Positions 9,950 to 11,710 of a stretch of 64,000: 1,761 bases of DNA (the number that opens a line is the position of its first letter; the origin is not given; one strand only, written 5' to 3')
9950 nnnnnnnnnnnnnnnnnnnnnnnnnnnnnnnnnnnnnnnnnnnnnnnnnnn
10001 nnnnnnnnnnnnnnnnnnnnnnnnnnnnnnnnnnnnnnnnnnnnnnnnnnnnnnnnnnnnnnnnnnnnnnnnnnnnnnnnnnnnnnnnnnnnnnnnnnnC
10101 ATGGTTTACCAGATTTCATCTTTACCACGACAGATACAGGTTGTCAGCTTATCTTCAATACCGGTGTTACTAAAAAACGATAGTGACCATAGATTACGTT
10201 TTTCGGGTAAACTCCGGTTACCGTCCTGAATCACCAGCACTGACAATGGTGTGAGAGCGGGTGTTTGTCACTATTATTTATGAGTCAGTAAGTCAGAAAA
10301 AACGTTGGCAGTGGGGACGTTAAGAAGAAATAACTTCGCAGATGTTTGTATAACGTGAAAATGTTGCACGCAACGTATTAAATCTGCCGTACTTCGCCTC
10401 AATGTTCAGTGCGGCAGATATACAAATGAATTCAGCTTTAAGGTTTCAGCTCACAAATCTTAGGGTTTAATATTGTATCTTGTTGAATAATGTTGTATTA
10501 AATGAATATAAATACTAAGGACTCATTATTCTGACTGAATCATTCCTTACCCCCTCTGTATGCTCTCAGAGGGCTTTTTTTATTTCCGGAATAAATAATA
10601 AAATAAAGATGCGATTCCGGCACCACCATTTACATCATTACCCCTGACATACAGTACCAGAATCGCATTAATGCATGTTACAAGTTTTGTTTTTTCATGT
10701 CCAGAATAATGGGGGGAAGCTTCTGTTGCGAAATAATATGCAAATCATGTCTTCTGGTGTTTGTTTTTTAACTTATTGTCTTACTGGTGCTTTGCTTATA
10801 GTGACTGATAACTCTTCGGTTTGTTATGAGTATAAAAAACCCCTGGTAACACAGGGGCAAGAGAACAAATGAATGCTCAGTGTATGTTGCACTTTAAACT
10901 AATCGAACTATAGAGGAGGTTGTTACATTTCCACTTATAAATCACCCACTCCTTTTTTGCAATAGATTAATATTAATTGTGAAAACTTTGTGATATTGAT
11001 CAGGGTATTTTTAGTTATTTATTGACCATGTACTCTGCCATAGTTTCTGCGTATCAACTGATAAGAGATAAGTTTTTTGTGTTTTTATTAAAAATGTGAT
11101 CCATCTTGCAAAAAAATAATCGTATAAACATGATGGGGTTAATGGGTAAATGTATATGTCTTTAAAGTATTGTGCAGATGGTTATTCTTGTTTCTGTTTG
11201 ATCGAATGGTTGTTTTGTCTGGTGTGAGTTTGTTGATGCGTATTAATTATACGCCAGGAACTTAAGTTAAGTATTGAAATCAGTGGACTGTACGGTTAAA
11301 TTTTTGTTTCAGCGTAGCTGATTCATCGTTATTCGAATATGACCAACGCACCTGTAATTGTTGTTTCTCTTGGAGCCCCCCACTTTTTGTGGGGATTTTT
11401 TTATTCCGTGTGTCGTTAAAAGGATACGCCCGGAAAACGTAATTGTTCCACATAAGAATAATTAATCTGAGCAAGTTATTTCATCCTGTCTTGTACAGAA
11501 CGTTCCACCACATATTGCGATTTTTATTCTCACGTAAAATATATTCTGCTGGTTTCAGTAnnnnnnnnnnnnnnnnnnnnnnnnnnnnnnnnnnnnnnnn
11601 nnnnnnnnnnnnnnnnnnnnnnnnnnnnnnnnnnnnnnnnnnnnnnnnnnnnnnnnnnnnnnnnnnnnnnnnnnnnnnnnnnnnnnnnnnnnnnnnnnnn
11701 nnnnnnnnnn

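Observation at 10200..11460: Thrice-repeated ~1.3 kb AT-rich noncoding-looking module with conserved hairpins and a possible small Cys-rich peptide gene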

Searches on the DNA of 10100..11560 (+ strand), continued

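Call 54: search_dna_similar(query=window:10690-11480:+, collection=ecoli_genomes, mode=distant, max_rows=40, rows=spread)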
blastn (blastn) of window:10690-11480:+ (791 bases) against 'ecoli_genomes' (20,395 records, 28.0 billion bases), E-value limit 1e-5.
Records with a match: 334; places in all: 410; records where one place covers at least 80% of the query: 19.
Genomes with a match: 328 of 5426; with a place that covers at least 80% of the query: 19. Places per genome that has any: lowest 1, median 1, highest 4. On chromosomes: 0 places; on plasmids: 410.
Best place of each record, by identity: >=99% 15; 95-99% 2; 90-95% 6; 80-90% 1; 60-80% 310.
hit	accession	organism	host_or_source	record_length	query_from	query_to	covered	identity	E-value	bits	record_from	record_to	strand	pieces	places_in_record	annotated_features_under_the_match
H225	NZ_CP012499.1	Escherichia coli strain GB089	ground beef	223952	1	791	100%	100.0%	0e+0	1427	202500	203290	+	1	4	none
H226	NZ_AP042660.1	Escherichia coli strain OkiPb01709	bovine feces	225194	1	791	100%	100.0%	0e+0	1427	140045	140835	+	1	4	none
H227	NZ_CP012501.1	Escherichia coli strain 08-00022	Homo sapiens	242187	2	791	100%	93.5%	0e+0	1188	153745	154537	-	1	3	none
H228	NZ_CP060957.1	Escherichia coli strain EC8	Homo sapiens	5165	145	730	47%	75.8%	7e-27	255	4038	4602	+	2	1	none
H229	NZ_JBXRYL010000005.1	Escherichia coli strain EC16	Homo sapiens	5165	145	730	47%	75.8%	7e-27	255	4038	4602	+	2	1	none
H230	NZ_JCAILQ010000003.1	Escherichia coli strain EcST1193 MDBZ1340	Homo sapiens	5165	145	730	47%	75.8%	7e-27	255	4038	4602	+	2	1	none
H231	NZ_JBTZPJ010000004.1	Escherichia coli strain UID2309220026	Homo sapiens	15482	145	730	46%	76.2%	6e-28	256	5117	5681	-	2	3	none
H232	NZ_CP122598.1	Escherichia coli strain ETEC6335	Sus scrofa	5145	145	730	44%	76.9%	2e-28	258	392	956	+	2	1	none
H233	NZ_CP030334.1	Escherichia coli strain AR_451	missing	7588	145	730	44%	76.7%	7e-27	254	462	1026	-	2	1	none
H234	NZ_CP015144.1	Escherichia coli strain Ecol_732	Homo sapiens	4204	145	730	44%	76.7%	7e-27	254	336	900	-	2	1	hypothetical protein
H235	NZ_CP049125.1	Escherichia coli strain EC931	Homo sapiens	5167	145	730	44%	76.7%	7e-27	254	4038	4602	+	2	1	hypothetical protein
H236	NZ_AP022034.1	Escherichia coli strain WP3-S18-ESBL-08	-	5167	145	730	44%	76.7%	7e-27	254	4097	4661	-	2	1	none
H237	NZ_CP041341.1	Escherichia coli strain CCUG 73778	Homo sapiens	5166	145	730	44%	76.7%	7e-27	254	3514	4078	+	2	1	none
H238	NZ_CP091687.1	Escherichia coli strain KKo003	river water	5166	145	730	44%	76.7%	7e-27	254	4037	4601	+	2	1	none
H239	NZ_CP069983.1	Escherichia coli strain FDAARGOS_1291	Homo sapiens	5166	145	730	44%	76.7%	7e-27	254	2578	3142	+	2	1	none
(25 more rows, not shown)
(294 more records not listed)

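Call 84: search_dna_similar(query=window:10200-11460:+, collection=phages, mode=distant, max_rows=15, max_evalue=0.001)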
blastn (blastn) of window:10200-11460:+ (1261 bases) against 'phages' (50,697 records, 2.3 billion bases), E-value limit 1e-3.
No match.
